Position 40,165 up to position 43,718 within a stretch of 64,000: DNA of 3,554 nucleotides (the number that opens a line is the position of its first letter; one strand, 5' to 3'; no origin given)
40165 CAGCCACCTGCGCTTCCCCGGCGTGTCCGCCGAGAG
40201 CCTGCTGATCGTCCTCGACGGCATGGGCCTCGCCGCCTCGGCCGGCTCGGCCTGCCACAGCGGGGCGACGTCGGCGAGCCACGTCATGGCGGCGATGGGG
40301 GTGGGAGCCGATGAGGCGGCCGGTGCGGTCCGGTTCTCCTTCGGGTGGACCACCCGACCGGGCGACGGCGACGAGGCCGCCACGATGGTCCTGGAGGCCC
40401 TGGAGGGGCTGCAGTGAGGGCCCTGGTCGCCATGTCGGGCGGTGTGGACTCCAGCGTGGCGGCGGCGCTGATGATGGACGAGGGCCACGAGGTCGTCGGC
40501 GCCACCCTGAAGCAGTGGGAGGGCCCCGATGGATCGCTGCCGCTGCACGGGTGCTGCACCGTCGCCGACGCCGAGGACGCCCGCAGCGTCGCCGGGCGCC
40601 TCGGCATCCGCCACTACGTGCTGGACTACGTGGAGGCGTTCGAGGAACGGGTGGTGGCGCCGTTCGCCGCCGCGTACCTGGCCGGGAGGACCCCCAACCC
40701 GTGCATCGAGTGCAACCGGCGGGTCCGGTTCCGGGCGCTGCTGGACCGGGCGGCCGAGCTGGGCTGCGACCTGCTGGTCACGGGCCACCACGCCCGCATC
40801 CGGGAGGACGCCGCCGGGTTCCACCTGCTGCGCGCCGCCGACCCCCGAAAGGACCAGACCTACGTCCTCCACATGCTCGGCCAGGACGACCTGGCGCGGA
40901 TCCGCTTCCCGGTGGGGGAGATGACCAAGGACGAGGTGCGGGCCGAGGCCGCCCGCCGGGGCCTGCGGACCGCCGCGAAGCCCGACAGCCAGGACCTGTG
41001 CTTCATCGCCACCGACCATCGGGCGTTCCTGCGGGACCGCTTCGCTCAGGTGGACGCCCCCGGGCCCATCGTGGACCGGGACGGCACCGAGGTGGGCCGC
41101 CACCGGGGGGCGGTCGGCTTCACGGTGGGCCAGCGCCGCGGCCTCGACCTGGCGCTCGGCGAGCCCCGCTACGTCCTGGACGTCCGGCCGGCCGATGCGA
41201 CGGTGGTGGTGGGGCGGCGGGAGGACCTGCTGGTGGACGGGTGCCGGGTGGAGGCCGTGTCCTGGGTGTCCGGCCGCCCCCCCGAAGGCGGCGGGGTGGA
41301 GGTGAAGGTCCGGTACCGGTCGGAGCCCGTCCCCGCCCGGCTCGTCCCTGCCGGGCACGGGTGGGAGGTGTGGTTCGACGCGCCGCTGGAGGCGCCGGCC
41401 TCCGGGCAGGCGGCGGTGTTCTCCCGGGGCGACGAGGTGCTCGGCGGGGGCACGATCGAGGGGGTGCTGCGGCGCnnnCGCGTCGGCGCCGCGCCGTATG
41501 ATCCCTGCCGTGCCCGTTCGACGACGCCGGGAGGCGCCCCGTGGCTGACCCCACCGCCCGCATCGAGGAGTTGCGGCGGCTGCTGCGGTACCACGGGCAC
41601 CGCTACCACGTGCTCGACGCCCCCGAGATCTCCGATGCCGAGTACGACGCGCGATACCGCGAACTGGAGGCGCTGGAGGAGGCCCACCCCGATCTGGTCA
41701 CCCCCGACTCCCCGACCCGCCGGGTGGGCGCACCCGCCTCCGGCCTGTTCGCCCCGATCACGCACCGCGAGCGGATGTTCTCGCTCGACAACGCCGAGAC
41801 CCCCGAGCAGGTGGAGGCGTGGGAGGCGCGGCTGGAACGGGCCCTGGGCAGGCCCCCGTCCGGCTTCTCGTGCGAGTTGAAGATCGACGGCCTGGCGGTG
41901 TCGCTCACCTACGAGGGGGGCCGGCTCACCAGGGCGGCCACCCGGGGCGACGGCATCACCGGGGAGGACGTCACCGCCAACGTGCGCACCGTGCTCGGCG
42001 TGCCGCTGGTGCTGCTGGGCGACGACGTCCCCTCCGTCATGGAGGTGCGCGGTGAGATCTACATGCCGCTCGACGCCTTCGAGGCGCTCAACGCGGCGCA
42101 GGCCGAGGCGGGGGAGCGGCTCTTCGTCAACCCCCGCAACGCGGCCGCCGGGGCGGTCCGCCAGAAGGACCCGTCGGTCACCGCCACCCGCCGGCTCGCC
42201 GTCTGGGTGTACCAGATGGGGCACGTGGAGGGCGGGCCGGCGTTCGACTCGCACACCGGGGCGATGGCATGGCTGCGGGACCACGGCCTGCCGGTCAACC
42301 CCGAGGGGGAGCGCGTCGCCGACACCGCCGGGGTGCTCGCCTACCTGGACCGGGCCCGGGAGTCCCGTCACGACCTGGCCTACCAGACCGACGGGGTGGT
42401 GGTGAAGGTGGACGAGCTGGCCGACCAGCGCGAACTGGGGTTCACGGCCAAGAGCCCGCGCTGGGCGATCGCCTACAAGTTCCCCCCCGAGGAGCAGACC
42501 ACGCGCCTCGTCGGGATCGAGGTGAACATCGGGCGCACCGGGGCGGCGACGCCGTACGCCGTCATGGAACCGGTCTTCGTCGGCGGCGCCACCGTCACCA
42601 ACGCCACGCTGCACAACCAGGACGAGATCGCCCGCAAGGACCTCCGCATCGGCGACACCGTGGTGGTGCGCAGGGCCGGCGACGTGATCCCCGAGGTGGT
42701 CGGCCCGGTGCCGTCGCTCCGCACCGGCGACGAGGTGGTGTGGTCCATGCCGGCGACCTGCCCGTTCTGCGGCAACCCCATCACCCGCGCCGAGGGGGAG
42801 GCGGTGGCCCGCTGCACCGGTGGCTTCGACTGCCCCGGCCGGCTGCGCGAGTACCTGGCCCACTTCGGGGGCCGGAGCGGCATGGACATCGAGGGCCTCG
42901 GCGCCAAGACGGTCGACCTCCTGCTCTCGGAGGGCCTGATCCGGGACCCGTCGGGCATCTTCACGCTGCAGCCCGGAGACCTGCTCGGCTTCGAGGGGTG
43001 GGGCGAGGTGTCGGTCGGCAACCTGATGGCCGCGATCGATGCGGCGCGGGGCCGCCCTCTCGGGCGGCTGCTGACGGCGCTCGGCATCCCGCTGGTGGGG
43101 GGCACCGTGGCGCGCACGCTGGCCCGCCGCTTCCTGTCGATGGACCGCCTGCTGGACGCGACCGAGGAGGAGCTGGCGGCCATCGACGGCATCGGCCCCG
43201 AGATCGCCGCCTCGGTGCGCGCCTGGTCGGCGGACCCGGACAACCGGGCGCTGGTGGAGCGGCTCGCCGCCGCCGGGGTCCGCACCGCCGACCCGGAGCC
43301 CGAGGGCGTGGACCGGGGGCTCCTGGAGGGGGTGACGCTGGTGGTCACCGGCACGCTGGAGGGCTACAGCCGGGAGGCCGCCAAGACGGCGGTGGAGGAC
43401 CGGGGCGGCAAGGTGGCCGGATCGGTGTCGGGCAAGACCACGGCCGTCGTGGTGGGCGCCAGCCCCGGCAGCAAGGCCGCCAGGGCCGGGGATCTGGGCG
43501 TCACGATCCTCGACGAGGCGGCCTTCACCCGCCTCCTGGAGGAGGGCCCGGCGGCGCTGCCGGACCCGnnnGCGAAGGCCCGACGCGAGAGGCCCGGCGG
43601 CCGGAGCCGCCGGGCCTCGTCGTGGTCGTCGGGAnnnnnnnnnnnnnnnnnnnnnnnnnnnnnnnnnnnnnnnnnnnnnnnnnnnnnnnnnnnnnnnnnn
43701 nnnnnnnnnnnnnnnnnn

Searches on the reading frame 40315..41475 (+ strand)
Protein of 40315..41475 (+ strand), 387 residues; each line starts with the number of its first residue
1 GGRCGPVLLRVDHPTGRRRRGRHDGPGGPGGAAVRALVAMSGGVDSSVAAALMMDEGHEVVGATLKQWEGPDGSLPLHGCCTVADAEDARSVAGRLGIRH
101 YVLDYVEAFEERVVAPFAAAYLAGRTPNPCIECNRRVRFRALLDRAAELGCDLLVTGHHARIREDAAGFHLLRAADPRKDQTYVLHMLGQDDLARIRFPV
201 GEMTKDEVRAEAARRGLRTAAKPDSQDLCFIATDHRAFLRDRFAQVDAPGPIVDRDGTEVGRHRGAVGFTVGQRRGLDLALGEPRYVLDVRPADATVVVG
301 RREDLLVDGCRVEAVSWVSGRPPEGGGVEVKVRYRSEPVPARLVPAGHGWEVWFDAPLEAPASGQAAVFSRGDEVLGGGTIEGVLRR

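Call 41: search_protein_families(library=pfam, proteins=[window:40315-41475:+], max_evalue=0.0001)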
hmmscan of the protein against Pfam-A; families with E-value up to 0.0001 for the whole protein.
window:40315-41475:+ (387 aa): 3 families
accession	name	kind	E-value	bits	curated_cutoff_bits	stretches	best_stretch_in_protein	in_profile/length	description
PF03054.22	tRNA_Me_trans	-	2.7e-69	233.4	20.6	1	36-232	3-201/202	tRNA methyl transferase HUP domain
PF20259.3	tRNA_Me_trans_M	-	5.5e-16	58.3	27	1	238-301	3-66/66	tRNA methyl transferase PRC-barrel domain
PF20258.4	tRNA_Me_trans_C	-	1.5e-15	57.7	20.6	1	308-381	2-77/77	Aminomethyltransferase beta-barrel domain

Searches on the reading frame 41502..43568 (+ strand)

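Call 41: search_protein_families(library=pfam, proteins=[window:41502-43568:+], max_evalue=0.0001)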
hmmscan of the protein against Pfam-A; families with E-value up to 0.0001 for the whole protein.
window:41502-43568:+ (689 aa): 8 families
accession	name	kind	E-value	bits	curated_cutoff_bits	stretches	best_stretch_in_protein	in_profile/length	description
PF01653.23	DNA_ligase_aden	-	1.1e-89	300.7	27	1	83-330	4-253/253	NAD-dependent DNA ligase adenylation domain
PF03120.22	DNA_ligase_OB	-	1.1e-32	112.1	32.9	1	333-410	1-78/79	NAD-dependent DNA ligase OB-fold domain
PF12826.13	HHH_2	-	1.6e-23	83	27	1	522-585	1-64/64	Helix-hairpin-helix motif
PF00533.33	BRCT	-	1.7e-09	38.2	21.3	1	606-674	4-73/78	BRCA1 C Terminus (BRCT) domain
PF03119.21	DNA_ligase_ZBD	-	6.5e-08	32.8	25.8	1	419-445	1-26/27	NAD-dependent DNA ligase C4 zinc finger domain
PF22745.1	Nlig-Ia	-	9.9e-08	33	27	1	17-67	2-52/92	DNA ligase-like, N-terminal NAD+-binding domain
PF14520.12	HHH_5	-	3.1e-07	31.2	27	0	527-571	5-50/57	Helix-hairpin-helix domain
PF00633.29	HHH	-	1.5e-06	28.1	24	1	547-574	2-29/30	Helix-hairpin-helix motif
